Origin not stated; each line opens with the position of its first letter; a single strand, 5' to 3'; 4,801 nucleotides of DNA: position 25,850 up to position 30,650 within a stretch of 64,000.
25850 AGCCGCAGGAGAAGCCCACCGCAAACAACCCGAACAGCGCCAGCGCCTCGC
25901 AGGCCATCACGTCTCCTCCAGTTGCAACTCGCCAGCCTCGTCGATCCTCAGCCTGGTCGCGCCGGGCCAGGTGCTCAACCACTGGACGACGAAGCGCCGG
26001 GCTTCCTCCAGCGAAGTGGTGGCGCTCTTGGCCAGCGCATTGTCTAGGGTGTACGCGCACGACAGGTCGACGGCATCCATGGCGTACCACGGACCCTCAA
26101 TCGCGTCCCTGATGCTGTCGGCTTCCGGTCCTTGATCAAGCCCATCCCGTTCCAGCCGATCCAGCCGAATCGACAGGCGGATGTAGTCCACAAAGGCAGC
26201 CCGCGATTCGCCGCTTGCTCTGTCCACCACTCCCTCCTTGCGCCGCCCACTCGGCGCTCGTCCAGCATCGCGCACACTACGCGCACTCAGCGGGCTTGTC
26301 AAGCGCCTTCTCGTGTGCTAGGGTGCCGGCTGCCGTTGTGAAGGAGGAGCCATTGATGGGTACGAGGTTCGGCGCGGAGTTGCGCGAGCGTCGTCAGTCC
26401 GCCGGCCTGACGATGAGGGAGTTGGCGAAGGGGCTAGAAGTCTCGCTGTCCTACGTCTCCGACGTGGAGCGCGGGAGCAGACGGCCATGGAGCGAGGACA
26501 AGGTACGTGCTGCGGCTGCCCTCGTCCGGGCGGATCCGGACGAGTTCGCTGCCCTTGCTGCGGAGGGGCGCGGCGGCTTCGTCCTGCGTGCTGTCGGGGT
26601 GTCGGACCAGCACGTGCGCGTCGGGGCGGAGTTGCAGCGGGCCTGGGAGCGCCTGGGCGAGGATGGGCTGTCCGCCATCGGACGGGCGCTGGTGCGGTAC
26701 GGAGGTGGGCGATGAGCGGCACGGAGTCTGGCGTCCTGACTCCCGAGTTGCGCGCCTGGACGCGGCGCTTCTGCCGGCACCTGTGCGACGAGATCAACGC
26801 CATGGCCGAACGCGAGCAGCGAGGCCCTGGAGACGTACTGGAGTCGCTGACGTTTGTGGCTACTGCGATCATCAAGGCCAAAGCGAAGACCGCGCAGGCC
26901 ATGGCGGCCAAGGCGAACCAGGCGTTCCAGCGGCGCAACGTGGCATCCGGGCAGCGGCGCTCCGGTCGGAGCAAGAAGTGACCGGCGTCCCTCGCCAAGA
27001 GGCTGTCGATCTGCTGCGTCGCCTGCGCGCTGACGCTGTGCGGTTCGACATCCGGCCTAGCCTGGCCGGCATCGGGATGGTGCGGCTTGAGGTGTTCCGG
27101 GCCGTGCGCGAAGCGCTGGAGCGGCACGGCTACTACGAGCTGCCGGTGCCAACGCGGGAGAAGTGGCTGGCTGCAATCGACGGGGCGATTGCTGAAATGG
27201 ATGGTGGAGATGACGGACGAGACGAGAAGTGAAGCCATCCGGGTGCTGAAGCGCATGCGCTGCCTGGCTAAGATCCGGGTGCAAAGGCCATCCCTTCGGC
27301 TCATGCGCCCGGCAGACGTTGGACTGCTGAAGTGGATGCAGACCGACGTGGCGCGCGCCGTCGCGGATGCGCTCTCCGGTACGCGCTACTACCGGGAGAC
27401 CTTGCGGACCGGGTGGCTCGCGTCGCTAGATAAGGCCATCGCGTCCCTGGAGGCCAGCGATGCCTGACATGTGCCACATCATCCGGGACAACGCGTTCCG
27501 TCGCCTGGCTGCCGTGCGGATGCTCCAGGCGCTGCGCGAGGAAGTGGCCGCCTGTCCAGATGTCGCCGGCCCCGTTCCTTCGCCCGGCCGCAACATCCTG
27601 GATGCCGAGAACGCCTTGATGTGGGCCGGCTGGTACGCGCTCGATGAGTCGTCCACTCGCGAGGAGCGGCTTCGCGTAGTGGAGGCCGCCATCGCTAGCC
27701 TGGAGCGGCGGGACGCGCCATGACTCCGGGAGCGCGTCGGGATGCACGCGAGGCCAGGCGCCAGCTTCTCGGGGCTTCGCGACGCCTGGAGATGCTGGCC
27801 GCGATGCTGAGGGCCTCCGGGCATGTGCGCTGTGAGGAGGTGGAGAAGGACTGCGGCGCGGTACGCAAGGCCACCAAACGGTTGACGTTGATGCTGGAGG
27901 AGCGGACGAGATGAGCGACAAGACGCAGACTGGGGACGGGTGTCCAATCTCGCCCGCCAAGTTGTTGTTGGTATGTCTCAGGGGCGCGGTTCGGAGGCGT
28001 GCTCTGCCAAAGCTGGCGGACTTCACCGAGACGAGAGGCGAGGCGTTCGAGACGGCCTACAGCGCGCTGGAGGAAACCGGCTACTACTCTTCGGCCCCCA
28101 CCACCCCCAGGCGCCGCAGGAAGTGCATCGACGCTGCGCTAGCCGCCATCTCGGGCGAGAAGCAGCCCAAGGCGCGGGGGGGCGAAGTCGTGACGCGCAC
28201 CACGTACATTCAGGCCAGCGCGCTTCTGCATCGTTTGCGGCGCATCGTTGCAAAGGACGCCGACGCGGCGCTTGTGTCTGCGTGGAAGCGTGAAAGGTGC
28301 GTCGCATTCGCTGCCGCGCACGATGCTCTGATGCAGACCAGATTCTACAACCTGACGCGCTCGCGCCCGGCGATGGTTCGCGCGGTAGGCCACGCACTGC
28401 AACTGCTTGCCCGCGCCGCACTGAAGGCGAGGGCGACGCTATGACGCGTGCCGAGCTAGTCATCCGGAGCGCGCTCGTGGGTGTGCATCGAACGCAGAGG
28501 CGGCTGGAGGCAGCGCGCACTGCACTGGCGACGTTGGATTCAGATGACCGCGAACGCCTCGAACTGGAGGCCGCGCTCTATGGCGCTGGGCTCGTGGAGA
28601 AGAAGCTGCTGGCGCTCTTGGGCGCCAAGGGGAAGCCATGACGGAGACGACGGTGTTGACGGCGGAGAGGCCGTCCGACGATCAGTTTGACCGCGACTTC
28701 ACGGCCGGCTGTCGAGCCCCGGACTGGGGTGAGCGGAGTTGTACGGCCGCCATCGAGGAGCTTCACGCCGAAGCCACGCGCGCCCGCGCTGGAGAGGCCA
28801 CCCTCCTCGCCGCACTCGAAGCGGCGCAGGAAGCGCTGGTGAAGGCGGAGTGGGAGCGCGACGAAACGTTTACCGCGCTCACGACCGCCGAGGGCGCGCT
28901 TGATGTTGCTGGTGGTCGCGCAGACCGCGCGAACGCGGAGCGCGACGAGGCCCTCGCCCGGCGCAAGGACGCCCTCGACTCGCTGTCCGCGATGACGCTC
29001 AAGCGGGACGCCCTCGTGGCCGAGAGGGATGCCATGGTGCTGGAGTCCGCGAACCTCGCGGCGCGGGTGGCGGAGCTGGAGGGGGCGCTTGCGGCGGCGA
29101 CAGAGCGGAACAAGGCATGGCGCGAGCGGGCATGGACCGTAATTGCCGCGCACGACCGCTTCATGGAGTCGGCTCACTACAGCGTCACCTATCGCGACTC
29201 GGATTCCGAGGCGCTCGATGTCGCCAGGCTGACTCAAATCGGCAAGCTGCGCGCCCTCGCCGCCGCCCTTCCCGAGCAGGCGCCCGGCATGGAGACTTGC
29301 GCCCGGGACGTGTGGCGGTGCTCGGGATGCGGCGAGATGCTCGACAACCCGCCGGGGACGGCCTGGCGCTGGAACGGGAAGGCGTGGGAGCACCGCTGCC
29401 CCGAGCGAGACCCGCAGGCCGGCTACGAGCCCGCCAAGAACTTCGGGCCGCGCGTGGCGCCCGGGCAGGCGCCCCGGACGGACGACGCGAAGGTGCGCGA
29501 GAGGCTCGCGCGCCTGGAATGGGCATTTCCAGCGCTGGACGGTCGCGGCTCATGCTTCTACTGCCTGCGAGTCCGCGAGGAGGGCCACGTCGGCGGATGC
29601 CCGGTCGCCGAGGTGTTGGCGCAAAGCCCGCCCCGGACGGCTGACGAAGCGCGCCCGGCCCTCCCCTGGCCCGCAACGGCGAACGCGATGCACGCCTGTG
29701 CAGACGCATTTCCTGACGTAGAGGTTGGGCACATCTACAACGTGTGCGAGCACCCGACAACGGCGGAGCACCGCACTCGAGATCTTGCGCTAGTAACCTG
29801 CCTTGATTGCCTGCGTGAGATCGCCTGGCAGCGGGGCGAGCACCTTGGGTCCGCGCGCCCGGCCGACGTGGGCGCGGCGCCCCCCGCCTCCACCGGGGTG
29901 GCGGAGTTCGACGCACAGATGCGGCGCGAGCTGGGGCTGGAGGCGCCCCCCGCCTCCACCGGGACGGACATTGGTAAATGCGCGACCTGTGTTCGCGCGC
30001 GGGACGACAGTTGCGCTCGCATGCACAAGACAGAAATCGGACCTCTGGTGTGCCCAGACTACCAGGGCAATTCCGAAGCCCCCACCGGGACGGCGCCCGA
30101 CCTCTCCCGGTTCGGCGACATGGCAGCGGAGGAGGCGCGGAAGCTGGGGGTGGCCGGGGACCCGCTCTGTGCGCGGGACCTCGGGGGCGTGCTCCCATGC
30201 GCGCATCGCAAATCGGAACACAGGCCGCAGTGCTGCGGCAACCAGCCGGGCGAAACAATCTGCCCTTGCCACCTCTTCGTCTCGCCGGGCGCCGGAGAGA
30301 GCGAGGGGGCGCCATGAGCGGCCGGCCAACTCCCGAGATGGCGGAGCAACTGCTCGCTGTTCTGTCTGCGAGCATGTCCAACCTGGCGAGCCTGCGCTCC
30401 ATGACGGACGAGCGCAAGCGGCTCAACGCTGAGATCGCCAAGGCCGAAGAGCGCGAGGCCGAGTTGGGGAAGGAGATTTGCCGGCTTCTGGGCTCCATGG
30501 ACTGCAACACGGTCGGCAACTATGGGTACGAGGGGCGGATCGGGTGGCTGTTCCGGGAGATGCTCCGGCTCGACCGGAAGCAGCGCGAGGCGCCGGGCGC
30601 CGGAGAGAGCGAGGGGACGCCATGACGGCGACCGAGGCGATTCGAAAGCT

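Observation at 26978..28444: Tandem array of an unrecognised small helical paralog family at the head of the rightward early operon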

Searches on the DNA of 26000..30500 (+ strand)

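Call 8: search_dna_similar(query=window:26000-30500:+, collection=phages, mode=distant, max_rows=15)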
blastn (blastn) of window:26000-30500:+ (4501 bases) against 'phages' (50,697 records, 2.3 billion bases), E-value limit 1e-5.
No match.

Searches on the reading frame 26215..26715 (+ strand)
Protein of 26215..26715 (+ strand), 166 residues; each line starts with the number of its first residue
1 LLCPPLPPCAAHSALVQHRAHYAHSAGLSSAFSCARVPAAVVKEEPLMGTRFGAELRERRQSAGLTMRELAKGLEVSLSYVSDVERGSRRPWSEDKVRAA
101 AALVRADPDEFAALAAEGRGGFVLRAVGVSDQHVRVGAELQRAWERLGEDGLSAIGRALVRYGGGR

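Call 6: search_protein_families(library=pfam, proteins=[window:26215-26715:+], max_evalue=1)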
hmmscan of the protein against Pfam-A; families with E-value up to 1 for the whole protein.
window:26215-26715:+ (166 aa): 6 families
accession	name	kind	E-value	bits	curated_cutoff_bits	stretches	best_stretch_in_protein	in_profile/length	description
PF13560.12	HTH_31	-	6.3e-15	55.7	27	1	51-114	1-64/64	Helix-turn-helix domain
PF01381.28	HTH_3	-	2e-09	37.7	23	1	56-91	1-36/55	Helix-turn-helix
PF13413.12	HTH_25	-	0.00051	20.3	24.6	1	56-87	2-33/62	Helix-turn-helix domain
PF13744.12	HTH_37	-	0.0031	17.7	27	1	51-100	18-67/80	Helix-turn-helix domain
PF13412.12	HTH_24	-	0.24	11.4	21.9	1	62-82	15-35/48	Winged helix-turn-helix DNA-binding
PF04545.22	Sigma70_r4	-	0.29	11.1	24.1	1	60-86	16-42/50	Sigma-70, region 4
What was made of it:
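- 26356..26715 (+): XRE-family HTH gene (119 aa), first gene of the rightward operon. Pfam HTH_31 at 6e-15 (call 6).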

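Call 7: search_protein_families(library=phrogs, proteins=[window:26215-26715:+], max_evalue=1)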
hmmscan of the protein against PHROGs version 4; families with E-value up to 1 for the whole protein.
window:26215-26715:+ (166 aa): 25 families
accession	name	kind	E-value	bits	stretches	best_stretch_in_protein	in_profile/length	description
phrog_3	-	transcription regulation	8.2e-07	30.1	1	48-111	85-145/430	transcriptional repressor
phrog_1373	-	transcription regulation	3e-06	28.3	1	44-91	59-103/166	transcriptional regulator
phrog_5823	-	transcription regulation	3.7e-06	27.3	1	49-102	4-57/404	transcriptional regulator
phrog_4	-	transcription regulation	5.1e-06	26.7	1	45-112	132-192/400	transcriptional repressor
phrog_2104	-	unknown function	1.1e-05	26.6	1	55-114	43-100/103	-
phrog_7241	-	transcription regulation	1.8e-05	25.8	1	36-103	50-113/122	transcriptional regulator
phrog_8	-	transcription regulation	3e-05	24.6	1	51-91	76-116/346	transcriptional regulator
phrog_2439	-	transcription regulation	3.7e-05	23.8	1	53-102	9-58/367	transcriptional regulator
phrog_1468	-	transcription regulation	4.7e-05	23.9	1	48-90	4-46/67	transcriptional repressor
phrog_6288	-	unknown function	7.2e-05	23.5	1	50-99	28-77/322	-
phrog_2967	-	transcription regulation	0.00028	21.5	1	51-114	10-72/225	transcriptional regulator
phrog_2328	-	transcription regulation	0.00037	21.3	1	50-107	14-70/128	transcriptional repressor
phrog_9908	-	DNA, RNA and nucleotide metabolism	0.00043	20.5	1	50-114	12-76/282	DNA binding protein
phrog_664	-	DNA, RNA and nucleotide metabolism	0.00049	21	1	19-146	55-181/210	DNA binding protein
phrog_4836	-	transcription regulation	0.00054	20.6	1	49-91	73-115/194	CII-like regulator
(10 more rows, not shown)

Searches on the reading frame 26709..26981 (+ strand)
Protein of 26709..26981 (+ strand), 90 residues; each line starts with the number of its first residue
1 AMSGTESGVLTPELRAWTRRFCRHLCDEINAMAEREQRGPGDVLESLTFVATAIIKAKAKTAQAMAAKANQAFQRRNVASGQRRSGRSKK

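Call 6: search_protein_families(library=pfam, proteins=[window:26709-26981:+], max_evalue=1)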
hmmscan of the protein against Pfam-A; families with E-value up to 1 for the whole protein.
window:26709-26981:+ (90 aa): 1 family
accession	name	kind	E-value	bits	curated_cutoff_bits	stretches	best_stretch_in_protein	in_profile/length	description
PF17810.6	Arg_decarb_HB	-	0.023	15.4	23.3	1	7-47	43-83/84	Arginine decarboxylase helical bundle domain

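Call 7: search_protein_families(library=phrogs, proteins=[window:26709-26981:+], max_evalue=1)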
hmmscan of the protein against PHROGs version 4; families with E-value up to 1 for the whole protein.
window:26709-26981:+ (90 aa): 1 family
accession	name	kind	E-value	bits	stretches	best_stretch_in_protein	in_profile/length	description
phrog_7215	-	unknown function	0.0046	18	1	17-73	26-81/228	-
